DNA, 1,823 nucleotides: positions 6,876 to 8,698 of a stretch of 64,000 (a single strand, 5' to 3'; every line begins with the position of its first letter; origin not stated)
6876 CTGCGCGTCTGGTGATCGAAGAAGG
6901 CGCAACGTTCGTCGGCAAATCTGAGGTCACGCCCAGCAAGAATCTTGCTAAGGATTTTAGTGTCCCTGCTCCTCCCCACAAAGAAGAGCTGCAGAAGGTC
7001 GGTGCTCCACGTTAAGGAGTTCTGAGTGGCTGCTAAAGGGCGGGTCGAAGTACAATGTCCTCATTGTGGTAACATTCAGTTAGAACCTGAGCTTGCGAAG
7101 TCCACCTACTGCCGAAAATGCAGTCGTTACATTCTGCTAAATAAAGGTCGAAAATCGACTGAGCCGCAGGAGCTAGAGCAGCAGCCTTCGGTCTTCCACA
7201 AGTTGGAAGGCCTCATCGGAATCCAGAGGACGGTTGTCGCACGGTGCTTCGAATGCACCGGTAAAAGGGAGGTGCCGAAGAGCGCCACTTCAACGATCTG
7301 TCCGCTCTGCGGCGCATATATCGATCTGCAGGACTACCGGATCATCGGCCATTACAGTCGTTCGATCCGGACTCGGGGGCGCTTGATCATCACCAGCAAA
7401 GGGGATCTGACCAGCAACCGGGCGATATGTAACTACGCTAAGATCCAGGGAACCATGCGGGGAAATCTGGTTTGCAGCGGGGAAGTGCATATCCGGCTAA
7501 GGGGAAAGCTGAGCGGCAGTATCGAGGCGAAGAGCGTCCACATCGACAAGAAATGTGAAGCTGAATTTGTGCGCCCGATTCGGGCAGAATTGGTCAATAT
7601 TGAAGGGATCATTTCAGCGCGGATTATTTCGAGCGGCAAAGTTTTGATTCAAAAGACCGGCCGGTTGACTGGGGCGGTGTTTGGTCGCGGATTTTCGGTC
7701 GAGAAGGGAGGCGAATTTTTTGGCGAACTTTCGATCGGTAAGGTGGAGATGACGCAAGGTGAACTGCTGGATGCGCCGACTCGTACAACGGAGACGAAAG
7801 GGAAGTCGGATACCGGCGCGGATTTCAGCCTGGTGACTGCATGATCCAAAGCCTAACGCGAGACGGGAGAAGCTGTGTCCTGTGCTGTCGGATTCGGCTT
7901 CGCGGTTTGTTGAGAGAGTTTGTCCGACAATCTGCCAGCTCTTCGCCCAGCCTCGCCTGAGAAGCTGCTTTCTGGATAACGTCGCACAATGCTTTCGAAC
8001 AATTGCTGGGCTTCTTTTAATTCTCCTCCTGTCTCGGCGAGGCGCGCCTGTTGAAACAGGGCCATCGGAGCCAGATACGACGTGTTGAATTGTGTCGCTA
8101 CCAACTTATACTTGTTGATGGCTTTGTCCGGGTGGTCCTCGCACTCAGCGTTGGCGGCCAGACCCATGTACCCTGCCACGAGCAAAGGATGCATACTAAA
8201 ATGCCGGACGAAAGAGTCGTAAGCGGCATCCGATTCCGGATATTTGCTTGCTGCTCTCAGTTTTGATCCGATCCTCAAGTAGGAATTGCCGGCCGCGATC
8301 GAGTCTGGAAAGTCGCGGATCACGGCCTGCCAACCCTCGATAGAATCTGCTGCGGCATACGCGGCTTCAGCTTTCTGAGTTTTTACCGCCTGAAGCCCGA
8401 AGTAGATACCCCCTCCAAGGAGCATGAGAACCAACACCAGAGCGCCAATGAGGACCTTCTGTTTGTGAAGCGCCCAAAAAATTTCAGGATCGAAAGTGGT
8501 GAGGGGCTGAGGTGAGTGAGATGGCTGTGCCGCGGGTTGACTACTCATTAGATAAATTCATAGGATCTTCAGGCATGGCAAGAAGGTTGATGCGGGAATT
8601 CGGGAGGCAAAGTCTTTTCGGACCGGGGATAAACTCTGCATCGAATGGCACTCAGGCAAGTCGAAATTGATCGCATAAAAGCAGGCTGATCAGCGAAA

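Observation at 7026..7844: Bactofilin fused to two N-terminal CxxC...CxxC zinc ribbons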

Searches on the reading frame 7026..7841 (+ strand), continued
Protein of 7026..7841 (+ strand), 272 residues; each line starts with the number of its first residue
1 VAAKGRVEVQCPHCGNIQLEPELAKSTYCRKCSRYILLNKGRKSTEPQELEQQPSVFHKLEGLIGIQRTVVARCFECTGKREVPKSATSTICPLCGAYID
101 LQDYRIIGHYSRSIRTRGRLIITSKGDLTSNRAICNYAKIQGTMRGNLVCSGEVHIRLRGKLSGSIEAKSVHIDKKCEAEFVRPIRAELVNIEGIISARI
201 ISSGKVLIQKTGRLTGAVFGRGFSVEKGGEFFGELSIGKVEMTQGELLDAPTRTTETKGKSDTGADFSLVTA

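Call 10: find_related_loci(query=window:7026-7841:+, collection=genome_contigs, flank=4000)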
Query window:7026-7841:+ (272 aa) in genome_contigs; peptide patterns used: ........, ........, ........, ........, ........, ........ (x = any residue, [..] = any of these).
187 stretches matched a pattern; 56 encode a relative of the query (tblastn E <= 1e-3); 56 distinct loci.
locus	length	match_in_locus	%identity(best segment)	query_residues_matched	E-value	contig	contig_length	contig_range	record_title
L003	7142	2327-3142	91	1-272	4e-169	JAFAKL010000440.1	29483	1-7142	MAG: Verrucomicrobiota bacterium isolate CP_BE_RX_10 BE_RX_k147_9629708, whole genome shotgun sequence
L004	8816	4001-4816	89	1-272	5e-165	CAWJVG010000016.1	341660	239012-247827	MAG: uncultured Verrucomicrobiae bacterium isolate MFD00964.bin.2.259 genome assembly, contig: contig_37218, whole genom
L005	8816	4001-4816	88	1-272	2e-164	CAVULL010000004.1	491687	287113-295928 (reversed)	MAG: uncultured Verrucomicrobiae bacterium isolate MFD06435.bin.2.21 genome assembly, contig: contig_14266, whole genome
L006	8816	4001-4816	88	1-272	8e-164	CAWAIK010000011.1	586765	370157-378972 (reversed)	MAG: uncultured Verrucomicrobiae bacterium isolate MFD03346.bin.2.54 genome assembly, contig: contig_12803, whole genome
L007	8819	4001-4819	88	1-272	2e-161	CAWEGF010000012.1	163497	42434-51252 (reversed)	MAG: uncultured Verrucomicrobiae bacterium isolate MFD01213.bin.2.98 genome assembly, contig: contig_18715, whole genome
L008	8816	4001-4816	83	1-272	6e-153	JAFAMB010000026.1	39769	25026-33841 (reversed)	MAG: Verrucomicrobiota bacterium isolate CP_BE_RX_52 BE_RX_k147_4654730, whole genome shotgun sequence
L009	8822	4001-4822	81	1-272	2e-151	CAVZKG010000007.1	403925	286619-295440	MAG: uncultured Verrucomicrobiae bacterium isolate MFD04463.bin.1.65 genome assembly, contig: contig_90151, whole genome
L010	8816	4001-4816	81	1-272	3e-151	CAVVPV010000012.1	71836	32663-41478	MAG: uncultured Verrucomicrobiae bacterium isolate MFD02579.bin.2.20 genome assembly, contig: contig_20034, whole genome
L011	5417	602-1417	80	1-272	8e-151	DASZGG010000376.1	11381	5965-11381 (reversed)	MAG TPA_asm: Chthoniobacterales bacterium isolate SMAG_U6542 k141_6224352, whole genome shotgun sequence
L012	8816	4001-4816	81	1-272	1e-150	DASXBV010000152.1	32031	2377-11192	MAG TPA_asm: Chthoniobacterales bacterium isolate SMAG_U5043 k141_1218283, whole genome shotgun sequence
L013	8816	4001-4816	80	1-272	2e-149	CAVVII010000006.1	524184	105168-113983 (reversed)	MAG: uncultured Verrucomicrobiae bacterium isolate MFD02199.bin.2.201 genome assembly, contig: contig_21652, whole genom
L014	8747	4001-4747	88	1-249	2e-149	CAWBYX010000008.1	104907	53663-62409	MAG: uncultured Verrucomicrobiae bacterium isolate MFD00964.bin.1.257 genome assembly, contig: contig_21515, whole genom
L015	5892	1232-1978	88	1-249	3e-150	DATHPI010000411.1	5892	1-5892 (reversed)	MAG TPA_asm: Chthoniobacterales bacterium isolate SMAG_U12706 k141_4660638, whole genome shotgun sequence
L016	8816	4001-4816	80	1-272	1e-148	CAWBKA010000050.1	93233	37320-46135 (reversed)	MAG: uncultured Verrucomicrobiae bacterium isolate MFD05521.bin.2.45 genome assembly, contig: contig_74375, whole genome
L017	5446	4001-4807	72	1-269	2e-130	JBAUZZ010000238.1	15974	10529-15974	MAG: Chthoniobacterales bacterium isolate MFD10071_ilm_asm_bin10 k127_16677, whole genome shotgun sequence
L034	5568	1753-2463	65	4-239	1e-102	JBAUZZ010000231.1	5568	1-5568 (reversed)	MAG: Chthoniobacterales bacterium isolate MFD10071_ilm_asm_bin10 k127_552523, whole genome shotgun sequence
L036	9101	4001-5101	64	1-246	2e-100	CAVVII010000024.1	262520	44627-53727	MAG: uncultured Verrucomicrobiae bacterium isolate MFD02199.bin.2.201 genome assembly, contig: contig_61748, whole genom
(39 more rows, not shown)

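Call 24: predict_structure(alignment_id=A1)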
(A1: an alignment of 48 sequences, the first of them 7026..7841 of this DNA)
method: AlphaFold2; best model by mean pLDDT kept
length: 272 residues; sequences in the alignment: 48
mean_pLDDT: 79.2   pTM: 0.63
mean pLDDT of the five models: 79.2, 78.9, 78.2, 77.4, 76.6
residues with pLDDT >= 90: 150; 70-90: 52; 50-70: 16; < 50: 54
segments of 3 or more residues with pLDDT < 50: 41-65, 246-272
pLDDT, mean of each block of 10 residues (from residue 1): 66 81 75 71 31 41 62 91 90 90 95 93 96 95 96 97 98 98 98 99 97 97 95 84 46 31 34 36
secondary structure, 60 per line:
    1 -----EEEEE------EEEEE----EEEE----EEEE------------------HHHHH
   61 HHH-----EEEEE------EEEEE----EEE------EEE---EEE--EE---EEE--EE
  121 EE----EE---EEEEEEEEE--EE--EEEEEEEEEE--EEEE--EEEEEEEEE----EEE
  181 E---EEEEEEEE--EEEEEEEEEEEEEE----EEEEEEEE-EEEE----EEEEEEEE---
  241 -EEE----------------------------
elements in order: E6-10 E17-21 E26-29 E34-37 H56-63 E69-73 E80-84 E89-91 E98-100 E104-106 E114-116 E119-122 E132-140 E147-156 E159-162 E165-173 E178-181 E185-192 E195-208 E213-220 E222-225 E230-237 E242-244

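Call 28: fold_search(model_id=the predicted structure, library=pdb)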
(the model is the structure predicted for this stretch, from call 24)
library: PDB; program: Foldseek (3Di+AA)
matches with E <= 10: 262; with E <= 0.001: 0
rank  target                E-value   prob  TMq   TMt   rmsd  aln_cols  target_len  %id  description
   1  6n2b_A                3.4e-02  0.72  0.21  0.18  12.0       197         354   15  The Crystal Structure of Caldicellulosiruptor kristjanssonii Tapirin C-terminal domain (released 2018-12-19)
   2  6n2b_B                3.6e-02  0.94  0.26  0.21   9.2       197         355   10  The Crystal Structure of Caldicellulosiruptor kristjanssonii Tapirin C-terminal domain (released 2018-12-19)
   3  5n5y_I                6.0e-02  0.77  0.11  0.27  29.0       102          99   18  Cryo-EM structure of RNA polymerase I in complex with Rrn3 and Core Factor (Orientation III) (released 2017-04-05)
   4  6rib_A                1.1e-01  1.00  0.30  0.73   3.5       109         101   27  Cryo-EM reconstruction of Thermus thermophilus bactofilin double helical filaments (released 2019-07-17)
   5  5g5l_I                1.2e-01  0.66  0.11  0.25  28.5       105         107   15  RNA polymerase I-Rrn3 complex at 4.8 A resolution (released 2016-07-27)
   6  6hlq_I                1.4e-01  0.57  0.11  0.23  23.2       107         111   15  Yeast RNA polymerase I* elongation complex bound to nucleotide analog GMPCPP (released 2019-04-03)
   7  6hls_I                1.9e-01  0.47  0.11  0.24  21.7       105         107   15  Yeast apo RNA polymerase I* (released 2019-04-03)
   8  7yui_B                2.1e-01  0.41  0.10  0.12  17.6       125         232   12  Crystal structure of HOIL-1L(195-423) in complex with the linear tetra-ubiquitin (released 2023-08-30)
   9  7m4m_A                2.2e-01  0.66  0.12  0.18  16.8       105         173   21  Crystal structure of RBR E3 ligase RNF216 with ubiquitin (released 2022-01-05)
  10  3jx8_D                2.2e-01  0.20  0.19  0.20  14.0       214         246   13  Crystal structure of Putative lipid binding protein (YP_001304415.1) from Parabacteroides distasonis ATCC 8503 at 2.16 (released 2009-11-10)
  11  7m4m_B                2.3e-01  0.66  0.12  0.18  16.7       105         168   21  Crystal structure of RBR E3 ligase RNF216 with ubiquitin (released 2022-01-05)
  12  5awg_F                2.6e-01  0.16  0.19  0.15  15.3       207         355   13  Crystal structure of Hg-bound SufB-SufC-SufD complex from Escherichia coli (released 2015-11-11)
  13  5edv_B                2.7e-01  0.57  0.12  0.10  18.5       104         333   13  Structure of the HOIP-RBR/UbcH5B~ubiquitin transfer complex (released 2016-01-20)
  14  2n3d_MODEL_1_A        3.0e-01  0.98  0.28  0.68   5.6       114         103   18  Atomic structure of the cytoskeletal bactofilin BacA revealed by solid-state NMR (released 2015-12-16)
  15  6sc5_A                3.0e-01  0.72  0.12  0.10  15.8       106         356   10  dAb3/HOIP-RBR-Ligand2 (released 2019-11-27)
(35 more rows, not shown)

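Call 29: search_solved_structures(query=A1, max_evalue=1, show_alignments=2)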
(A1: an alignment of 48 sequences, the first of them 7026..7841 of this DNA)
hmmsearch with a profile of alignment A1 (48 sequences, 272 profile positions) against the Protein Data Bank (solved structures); distinct sequences matched with E-value up to 1: 3.
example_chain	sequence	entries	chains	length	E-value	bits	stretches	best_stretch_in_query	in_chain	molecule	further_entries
6ria_A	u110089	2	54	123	1.1e-06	31.3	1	151-241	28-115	bactofilin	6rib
4bts_A6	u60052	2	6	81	0.14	14.6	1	7-37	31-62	40S RIBOSOMAL PROTEIN S27 | RPS27E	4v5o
7aoc_I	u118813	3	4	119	0.75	12.2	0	9-35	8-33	DNA-directed RNA polymerase I subunit RPA12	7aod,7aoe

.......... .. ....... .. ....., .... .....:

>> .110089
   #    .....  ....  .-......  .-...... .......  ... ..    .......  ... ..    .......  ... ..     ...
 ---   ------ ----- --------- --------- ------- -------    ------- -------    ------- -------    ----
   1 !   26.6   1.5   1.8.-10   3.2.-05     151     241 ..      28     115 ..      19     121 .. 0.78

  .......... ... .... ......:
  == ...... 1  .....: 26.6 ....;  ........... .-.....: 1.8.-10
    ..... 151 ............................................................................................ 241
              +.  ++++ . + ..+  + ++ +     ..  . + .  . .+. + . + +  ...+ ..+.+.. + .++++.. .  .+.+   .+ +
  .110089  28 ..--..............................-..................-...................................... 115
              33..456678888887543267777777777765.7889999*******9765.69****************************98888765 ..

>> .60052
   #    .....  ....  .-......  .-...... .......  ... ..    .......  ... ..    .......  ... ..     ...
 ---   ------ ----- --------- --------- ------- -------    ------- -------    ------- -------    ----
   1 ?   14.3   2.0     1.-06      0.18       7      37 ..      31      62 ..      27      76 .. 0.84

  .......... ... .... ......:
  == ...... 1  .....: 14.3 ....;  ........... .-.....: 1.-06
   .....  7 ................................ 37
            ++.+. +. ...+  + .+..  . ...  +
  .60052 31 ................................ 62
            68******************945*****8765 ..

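Call 58: search_protein_families(library=ncbifam, proteins=[L001:8819-9274:+], max_evalue=0.001)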
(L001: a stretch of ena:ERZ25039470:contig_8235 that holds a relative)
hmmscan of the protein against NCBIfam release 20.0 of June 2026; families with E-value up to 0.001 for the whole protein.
L001:8819-9274:+ (152 aa): 0 families

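Call 76: search_protein_families(library=pfam, proteins=[L036:3175-3864:-], max_evalue=0.001)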
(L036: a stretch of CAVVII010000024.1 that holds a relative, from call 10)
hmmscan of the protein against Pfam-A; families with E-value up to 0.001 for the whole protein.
L036:3175-3864:- (230 aa): 0 families

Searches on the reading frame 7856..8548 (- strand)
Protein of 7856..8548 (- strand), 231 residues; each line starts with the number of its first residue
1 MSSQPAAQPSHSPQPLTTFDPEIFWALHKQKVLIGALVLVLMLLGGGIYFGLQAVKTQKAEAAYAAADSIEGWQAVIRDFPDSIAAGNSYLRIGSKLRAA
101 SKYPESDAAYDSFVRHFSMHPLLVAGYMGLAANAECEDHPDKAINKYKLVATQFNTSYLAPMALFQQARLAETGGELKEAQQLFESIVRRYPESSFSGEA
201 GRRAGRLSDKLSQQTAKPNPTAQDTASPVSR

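Call 58: search_protein_families(library=ncbifam, proteins=[window:7856-8548:-], max_evalue=0.001)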
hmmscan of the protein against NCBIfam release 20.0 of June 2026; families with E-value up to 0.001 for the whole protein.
window:7856-8548:- (231 aa): 2 families
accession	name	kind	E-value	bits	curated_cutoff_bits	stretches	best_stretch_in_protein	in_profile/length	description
TIGR02795.1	tol_pal_ybgF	equivalog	8.7e-13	48.9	90.1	1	101-202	16-117/119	tol-pal system protein YbgF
TIGR03302.1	OM_YfiO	subfamily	1.1e-08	34.9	81.4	1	67-214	50-168/239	outer membrane protein assembly factor BamD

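Call 76: search_protein_families(library=pfam, proteins=[window:7856-8548:-], max_evalue=0.001)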
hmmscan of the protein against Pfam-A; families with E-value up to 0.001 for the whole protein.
window:7856-8548:- (231 aa): 2 families
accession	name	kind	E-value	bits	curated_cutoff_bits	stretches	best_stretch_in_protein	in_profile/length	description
PF13174.12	TPR_6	-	4.9e-08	33.6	26.3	1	163-194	2-33/33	Tetratricopeptide repeat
PF13525.12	YfiO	-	5.8e-05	23.4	25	0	76-214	31-143/203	Outer membrane lipoprotein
